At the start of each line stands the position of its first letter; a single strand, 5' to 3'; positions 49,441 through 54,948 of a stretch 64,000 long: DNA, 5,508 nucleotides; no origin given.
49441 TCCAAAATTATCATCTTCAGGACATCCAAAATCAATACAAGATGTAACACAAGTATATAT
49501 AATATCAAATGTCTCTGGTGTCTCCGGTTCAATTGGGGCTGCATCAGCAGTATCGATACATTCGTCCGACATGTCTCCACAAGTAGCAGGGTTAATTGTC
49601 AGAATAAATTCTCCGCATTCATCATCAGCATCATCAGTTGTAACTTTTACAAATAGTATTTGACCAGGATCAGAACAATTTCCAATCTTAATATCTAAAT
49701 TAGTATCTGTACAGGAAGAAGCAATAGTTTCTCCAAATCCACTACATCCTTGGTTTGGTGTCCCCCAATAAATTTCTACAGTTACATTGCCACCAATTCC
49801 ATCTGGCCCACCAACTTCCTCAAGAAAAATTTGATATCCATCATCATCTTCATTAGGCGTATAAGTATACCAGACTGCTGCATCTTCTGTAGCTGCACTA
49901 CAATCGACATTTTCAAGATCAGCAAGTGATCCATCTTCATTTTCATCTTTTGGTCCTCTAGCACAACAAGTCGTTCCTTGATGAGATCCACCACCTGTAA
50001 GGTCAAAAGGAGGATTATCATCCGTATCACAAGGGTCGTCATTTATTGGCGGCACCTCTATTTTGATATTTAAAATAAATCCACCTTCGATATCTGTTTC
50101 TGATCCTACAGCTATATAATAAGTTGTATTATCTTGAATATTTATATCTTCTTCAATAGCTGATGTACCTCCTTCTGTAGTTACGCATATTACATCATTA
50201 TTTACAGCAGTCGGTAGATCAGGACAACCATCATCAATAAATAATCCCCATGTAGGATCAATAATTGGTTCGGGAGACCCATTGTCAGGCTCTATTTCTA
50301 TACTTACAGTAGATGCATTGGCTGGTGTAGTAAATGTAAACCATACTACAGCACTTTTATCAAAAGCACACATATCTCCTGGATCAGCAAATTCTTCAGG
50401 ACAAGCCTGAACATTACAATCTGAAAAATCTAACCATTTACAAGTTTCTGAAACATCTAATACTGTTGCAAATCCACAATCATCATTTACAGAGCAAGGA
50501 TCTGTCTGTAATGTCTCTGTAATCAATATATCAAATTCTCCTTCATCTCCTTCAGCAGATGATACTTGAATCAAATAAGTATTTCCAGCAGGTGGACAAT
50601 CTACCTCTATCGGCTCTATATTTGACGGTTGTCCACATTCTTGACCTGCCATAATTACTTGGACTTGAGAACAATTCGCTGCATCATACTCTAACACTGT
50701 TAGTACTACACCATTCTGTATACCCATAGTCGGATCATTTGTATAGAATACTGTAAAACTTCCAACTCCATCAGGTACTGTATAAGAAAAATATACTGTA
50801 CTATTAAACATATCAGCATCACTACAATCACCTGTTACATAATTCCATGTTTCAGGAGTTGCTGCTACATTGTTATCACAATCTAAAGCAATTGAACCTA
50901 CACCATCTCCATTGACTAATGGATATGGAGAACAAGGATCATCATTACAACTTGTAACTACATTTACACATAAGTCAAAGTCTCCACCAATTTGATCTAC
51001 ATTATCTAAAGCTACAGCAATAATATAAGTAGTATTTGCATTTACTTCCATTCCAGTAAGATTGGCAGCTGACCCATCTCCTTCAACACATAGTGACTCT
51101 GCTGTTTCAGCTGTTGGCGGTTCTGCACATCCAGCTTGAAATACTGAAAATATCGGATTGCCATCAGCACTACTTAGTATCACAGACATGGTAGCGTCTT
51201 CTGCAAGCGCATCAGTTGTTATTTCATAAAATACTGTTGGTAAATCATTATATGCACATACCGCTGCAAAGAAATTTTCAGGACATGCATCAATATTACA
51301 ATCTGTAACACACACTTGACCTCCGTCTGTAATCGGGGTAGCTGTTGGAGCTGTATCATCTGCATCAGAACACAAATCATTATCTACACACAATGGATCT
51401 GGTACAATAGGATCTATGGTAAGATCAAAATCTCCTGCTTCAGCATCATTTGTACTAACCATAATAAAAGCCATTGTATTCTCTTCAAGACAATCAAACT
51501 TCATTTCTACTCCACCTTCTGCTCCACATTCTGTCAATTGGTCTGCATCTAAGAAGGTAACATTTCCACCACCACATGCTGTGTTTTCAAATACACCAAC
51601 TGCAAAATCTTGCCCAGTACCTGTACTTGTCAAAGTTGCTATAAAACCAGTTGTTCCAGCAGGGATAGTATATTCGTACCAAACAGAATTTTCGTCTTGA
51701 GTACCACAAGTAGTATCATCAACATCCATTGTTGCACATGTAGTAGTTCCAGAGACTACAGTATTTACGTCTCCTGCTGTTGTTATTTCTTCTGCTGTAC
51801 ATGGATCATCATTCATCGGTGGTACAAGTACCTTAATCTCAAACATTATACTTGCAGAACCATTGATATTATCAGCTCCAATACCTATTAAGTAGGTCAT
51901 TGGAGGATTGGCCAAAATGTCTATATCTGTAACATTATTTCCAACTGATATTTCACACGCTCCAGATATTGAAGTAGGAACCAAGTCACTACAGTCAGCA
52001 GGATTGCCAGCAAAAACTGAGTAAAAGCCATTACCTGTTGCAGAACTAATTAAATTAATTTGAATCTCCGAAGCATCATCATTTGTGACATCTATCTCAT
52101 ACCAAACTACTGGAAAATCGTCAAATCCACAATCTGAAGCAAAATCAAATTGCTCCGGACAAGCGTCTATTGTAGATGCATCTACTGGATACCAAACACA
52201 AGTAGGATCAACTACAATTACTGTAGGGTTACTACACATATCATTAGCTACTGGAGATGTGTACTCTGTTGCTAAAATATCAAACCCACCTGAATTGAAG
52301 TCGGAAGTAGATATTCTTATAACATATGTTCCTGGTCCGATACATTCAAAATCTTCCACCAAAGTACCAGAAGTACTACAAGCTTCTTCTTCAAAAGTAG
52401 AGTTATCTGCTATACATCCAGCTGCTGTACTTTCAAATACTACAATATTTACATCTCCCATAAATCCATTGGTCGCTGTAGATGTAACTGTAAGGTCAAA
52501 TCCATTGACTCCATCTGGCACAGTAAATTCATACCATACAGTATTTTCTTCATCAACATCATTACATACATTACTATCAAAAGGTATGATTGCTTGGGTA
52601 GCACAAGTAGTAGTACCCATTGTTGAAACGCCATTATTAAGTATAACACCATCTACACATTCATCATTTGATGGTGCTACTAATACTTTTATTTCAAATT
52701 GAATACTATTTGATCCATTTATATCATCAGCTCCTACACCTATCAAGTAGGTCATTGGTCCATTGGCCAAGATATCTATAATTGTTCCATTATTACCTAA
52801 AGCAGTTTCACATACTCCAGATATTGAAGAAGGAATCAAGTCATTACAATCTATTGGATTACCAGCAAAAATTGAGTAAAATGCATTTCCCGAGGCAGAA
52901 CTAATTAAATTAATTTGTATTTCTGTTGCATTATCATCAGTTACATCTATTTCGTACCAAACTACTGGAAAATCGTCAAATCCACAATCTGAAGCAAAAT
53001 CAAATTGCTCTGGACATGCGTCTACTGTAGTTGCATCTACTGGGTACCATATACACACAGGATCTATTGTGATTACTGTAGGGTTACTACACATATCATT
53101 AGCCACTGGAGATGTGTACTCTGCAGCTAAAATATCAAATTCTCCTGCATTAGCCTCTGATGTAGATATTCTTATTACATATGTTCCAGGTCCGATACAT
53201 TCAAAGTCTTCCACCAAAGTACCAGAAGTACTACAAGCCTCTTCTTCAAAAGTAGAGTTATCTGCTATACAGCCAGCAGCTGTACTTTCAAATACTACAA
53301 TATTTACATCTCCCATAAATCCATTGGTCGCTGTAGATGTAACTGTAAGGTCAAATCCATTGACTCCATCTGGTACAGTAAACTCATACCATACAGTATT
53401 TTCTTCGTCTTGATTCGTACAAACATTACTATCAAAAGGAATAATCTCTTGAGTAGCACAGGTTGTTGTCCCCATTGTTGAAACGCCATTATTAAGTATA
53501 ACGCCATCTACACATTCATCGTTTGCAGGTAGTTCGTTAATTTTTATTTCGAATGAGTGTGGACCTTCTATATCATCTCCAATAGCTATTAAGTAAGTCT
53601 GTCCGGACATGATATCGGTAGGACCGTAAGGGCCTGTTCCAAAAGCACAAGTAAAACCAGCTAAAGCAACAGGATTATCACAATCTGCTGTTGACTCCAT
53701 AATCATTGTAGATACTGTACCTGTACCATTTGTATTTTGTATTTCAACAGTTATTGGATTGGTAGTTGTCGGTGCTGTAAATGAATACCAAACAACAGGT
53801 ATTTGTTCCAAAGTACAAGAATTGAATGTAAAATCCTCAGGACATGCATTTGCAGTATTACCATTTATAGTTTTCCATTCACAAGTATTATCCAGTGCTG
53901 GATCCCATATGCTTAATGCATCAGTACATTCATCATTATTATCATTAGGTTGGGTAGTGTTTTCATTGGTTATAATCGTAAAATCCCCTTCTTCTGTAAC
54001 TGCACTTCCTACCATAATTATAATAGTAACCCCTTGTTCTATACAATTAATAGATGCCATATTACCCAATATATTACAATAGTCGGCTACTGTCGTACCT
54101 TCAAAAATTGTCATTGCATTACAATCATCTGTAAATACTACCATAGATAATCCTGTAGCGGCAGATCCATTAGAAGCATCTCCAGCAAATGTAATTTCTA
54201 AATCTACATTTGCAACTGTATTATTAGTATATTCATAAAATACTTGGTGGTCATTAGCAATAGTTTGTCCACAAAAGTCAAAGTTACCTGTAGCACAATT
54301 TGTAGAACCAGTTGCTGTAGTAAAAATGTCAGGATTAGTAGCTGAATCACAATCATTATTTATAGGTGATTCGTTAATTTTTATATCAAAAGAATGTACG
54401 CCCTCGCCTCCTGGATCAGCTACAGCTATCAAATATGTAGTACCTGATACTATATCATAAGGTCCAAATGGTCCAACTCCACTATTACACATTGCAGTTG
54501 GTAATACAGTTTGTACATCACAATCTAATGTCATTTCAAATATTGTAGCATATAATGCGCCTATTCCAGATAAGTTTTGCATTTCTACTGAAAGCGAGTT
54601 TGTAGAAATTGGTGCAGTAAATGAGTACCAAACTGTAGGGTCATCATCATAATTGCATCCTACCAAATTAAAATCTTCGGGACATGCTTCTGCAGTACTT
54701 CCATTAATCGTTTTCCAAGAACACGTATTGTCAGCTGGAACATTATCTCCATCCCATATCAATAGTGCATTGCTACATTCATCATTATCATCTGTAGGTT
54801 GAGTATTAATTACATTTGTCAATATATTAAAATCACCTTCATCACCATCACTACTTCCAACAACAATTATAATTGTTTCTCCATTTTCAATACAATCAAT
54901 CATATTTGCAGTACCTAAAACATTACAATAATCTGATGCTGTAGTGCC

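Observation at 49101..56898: Array of 18 copies (9 two-domain modules) of a Cys-rich ~140-aa domain I cannot assign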

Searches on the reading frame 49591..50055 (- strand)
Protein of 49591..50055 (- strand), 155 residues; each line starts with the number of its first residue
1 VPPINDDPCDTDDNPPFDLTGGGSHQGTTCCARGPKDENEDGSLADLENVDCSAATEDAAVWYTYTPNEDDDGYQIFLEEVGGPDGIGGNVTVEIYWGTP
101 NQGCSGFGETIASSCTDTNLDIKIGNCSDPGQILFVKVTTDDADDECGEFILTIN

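Call 47: search_protein_families(library=pfam, proteins=[window:49591-50055:-], max_evalue=1)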
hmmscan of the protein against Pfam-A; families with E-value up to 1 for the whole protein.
window:49591-50055:- (155 aa): 0 families

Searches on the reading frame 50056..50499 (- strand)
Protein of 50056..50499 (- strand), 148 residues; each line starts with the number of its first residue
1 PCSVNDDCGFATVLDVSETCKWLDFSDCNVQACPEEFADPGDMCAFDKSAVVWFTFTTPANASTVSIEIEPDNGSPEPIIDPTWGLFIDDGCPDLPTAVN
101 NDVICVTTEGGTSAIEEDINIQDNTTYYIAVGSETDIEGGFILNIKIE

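Call 47: search_protein_families(library=pfam, proteins=[window:50056-50499:-], max_evalue=1)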
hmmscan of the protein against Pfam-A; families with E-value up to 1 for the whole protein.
window:50056-50499:- (148 aa): 1 family
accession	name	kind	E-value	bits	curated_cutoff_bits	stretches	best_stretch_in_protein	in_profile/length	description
PF04151.21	PPC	-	0.002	19.4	25.9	1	52-132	3-69/70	Bacterial pre-peptidase C-terminal domain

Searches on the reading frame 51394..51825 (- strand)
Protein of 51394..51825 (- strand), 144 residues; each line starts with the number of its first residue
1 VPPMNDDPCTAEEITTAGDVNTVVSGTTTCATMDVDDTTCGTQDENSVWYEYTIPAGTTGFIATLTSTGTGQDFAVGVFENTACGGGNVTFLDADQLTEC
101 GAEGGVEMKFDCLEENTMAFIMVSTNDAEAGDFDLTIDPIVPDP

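Call 47: search_protein_families(library=pfam, proteins=[window:51394-51825:-], max_evalue=1)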
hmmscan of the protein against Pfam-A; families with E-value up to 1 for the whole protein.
window:51394-51825:- (144 aa): 1 family
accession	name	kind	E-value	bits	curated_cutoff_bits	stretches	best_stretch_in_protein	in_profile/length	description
PF23759.1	GBD_T9SS_assoc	-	0.0082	16.8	27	1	5-63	2-59/116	Galactose binding domain-like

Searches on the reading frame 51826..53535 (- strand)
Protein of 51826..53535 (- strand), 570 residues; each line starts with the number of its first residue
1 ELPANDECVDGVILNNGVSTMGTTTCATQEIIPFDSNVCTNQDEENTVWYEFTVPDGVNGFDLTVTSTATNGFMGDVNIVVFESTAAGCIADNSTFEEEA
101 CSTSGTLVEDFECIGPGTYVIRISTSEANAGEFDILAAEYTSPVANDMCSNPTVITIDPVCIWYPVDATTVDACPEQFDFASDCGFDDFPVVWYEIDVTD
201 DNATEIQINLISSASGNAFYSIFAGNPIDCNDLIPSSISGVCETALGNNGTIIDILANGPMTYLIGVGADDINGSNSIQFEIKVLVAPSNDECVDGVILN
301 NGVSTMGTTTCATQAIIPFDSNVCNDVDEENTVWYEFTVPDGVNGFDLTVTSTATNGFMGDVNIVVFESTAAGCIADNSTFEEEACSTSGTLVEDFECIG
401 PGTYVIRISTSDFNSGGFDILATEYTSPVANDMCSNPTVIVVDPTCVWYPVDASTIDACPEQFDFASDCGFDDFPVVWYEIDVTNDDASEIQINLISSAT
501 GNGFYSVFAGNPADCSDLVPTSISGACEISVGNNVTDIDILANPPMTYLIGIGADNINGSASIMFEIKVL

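Call 40: find_homologous_proteins(query=window:51826-53535:-, max_evalue=0.00001)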
Query window:51826-53535:- (570 aa): 3 proteins with E <= 0.00001 among 8000 candidates.
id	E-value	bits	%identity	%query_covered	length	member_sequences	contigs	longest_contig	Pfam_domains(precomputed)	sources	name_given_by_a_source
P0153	4.8e-91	324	36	100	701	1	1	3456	-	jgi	-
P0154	2.6e-71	259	43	63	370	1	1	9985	-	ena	-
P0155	8.2e-64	234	46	57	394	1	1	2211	-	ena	-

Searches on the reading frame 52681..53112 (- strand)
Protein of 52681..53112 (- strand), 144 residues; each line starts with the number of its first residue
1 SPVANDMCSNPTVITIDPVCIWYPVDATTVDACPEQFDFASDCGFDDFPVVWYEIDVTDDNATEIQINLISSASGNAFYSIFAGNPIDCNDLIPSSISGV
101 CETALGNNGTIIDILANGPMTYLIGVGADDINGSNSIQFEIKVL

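Call 47: search_protein_families(library=pfam, proteins=[window:52681-53112:-], max_evalue=1)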
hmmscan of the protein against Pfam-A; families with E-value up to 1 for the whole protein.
window:52681-53112:- (144 aa): 3 families
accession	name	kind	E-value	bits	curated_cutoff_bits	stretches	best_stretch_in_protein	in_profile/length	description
PF23759.1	GBD_T9SS_assoc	-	0.012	16.4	27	1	4-90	1-83/116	Galactose binding domain-like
PF19469.4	DUF6006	-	0.22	11.5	26.3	1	14-85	11-82/140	Family of unknown function (DUF6006)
PF11774.14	Lsr2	-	0.23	11.6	29.6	1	52-66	30-44/58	Lsr2 dimerization domain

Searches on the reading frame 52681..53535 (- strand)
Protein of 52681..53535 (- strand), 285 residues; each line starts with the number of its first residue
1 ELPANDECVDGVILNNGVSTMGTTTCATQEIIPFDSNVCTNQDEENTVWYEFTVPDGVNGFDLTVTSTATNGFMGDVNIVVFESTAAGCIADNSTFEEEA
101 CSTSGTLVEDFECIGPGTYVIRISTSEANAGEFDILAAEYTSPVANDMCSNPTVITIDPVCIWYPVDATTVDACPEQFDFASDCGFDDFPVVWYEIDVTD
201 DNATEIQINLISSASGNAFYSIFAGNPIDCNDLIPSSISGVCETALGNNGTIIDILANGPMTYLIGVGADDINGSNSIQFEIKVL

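Call 48: predict_structure(alignment_id=A3)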
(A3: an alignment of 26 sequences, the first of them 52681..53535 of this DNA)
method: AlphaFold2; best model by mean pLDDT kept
length: 285 residues; sequences in the alignment: 26
mean_pLDDT: 82.8   pTM: 0.77
mean pLDDT of the five models: 82.8, 81.6, 81.4, 80.9, 80.4
residues with pLDDT >= 90: 83; 70-90: 150; 50-70: 52; < 50: 0
segments of 3 or more residues with pLDDT < 50: none
pLDDT, mean of each block of 10 residues (from residue 1): 90 96 90 66 82 89 87 78 76 66 83 88 87 93 86 86 89 84 83 91 88 76 83 64 73 80 90 72 91
secondary structure, 60 per line:
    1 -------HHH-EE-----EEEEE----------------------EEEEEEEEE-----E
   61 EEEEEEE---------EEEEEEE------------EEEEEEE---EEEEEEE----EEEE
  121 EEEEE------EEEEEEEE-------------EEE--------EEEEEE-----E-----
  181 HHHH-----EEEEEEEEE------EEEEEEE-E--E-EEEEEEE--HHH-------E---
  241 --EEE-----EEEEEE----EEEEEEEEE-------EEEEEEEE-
elements in order: E19-23 E46-54 E60-67 E77-83 E96-102 E106-112 E117-125 E132-139 E153-155 E164-169 H181-184 E190-198 E205-211 E218-224 E243-245 E251-256 E261-269 E277-284

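Call 50: fold_search(model_id=the predicted structure, library=pdb)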
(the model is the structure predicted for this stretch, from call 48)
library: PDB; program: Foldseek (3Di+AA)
matches with E <= 10: 1849; with E <= 0.001: 213
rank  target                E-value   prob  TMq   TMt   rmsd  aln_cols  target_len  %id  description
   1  5iku                  4.2e-10  1.00  0.32  0.37  15.6       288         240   12  Crystal structure of the Hathewaya histolytica ColG tandem collagen-binding domain s3as3b in the presence of calcium at  (released 2017-03-15)
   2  8wos_A                7.3e-10  1.00  0.29  0.17  13.2       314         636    8  Cryo-EM structure of human SIDT1 protein with C1 symmetry at low pH (released 2024-03-20)
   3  8jun_A                1.2e-09  1.00  0.28  0.15  13.3       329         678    8  Cryo-EM structure of SIDT1 E555Q mutant (released 2023-11-15)
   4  8kcw_A                1.3e-09  1.00  0.27  0.16  13.4       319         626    9  Cryo-EM structure of human SIDT1 bound to cholesterol (released 2024-06-12)
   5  8woq_A                1.6e-09  1.00  0.30  0.17  13.3       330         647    8  Cryo-EM structure of human SIDT1 protein with C1 symmetry at neutral pH (released 2024-03-20)
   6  8j6m_A                3.3e-09  1.00  0.29  0.16  13.2       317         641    9  SIDT1 protein (released 2024-05-01)
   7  3win_E                4.1e-09  1.00  0.29  0.21  14.5       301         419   15  Clostridium botulinum Hemagglutinin (released 2013-11-06)
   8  8kcx_A                4.4e-09  1.00  0.29  0.18  12.7       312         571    9  Cryo-EM structure of human SIDT1 (released 2024-06-12)
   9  8v38_A                4.9e-09  1.00  0.29  0.17  10.2       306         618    8  Structure of the human systemic RNAi defective transmembrane protein 1 (hSIDT1) (released 2024-06-26)
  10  7y63_A                1.1e-08  1.00  0.31  0.18  12.9       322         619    8  ApoSIDT2-pH7.4 (released 2023-06-21)
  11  8k11_A                1.3e-08  1.00  0.28  0.30  13.0       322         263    8  SID1 transmembrane family member 2 (released 2024-07-10)
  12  8k10_A                1.6e-08  1.00  0.28  0.17  12.8       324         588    8  SID1 transmembrane family member 2 (released 2024-07-10)
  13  8k1b_A                1.9e-08  1.00  0.27  0.30  12.4       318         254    9  SID1 transmembrane family member 1 (released 2024-07-10)
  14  8jul_A                2.0e-08  1.00  0.27  0.15  13.6       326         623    9  Cryo-EM structure of SIDT1 in complex with phosphatidic acid (released 2023-11-15)
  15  7y69_A                2.2e-08  1.00  0.31  0.17  12.7       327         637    8  ApoSIDT2-pH5.5 (released 2023-06-21)
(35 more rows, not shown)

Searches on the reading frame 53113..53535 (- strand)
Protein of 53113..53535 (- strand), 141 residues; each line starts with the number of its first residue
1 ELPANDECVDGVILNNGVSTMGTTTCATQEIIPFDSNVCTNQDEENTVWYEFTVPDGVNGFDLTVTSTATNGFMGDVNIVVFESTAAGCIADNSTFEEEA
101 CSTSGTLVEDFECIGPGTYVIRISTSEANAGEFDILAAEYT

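Call 47: search_protein_families(library=pfam, proteins=[window:53113-53535:-], max_evalue=1)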
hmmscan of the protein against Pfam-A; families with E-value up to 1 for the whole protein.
window:53113-53535:- (141 aa): 3 families
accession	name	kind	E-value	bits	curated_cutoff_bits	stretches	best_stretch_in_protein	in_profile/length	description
PF23759.1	GBD_T9SS_assoc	-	0.00069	20.3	27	1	4-130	1-109/116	Galactose binding domain-like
PF04151.21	PPC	-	0.02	16.2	25.9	1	48-124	3-69/70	Bacterial pre-peptidase C-terminal domain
PF23034.1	DUF7035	-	0.069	13.7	27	1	30-62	10-41/137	Domain of unknown function (DUF7035)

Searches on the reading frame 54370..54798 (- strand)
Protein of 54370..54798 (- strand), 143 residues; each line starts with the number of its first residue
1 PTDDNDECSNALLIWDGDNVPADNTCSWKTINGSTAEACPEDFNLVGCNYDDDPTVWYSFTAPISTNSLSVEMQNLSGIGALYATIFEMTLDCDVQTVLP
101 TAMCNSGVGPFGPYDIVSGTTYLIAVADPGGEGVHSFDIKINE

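Call 47: search_protein_families(library=pfam, proteins=[window:54370-54798:-], max_evalue=1)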
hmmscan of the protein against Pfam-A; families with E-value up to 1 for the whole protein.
window:54370-54798:- (143 aa): 1 family
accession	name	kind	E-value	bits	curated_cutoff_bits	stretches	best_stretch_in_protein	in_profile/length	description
PF23759.1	GBD_T9SS_assoc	-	0.00025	21.7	27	1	5-97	2-86/116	Galactose binding domain-like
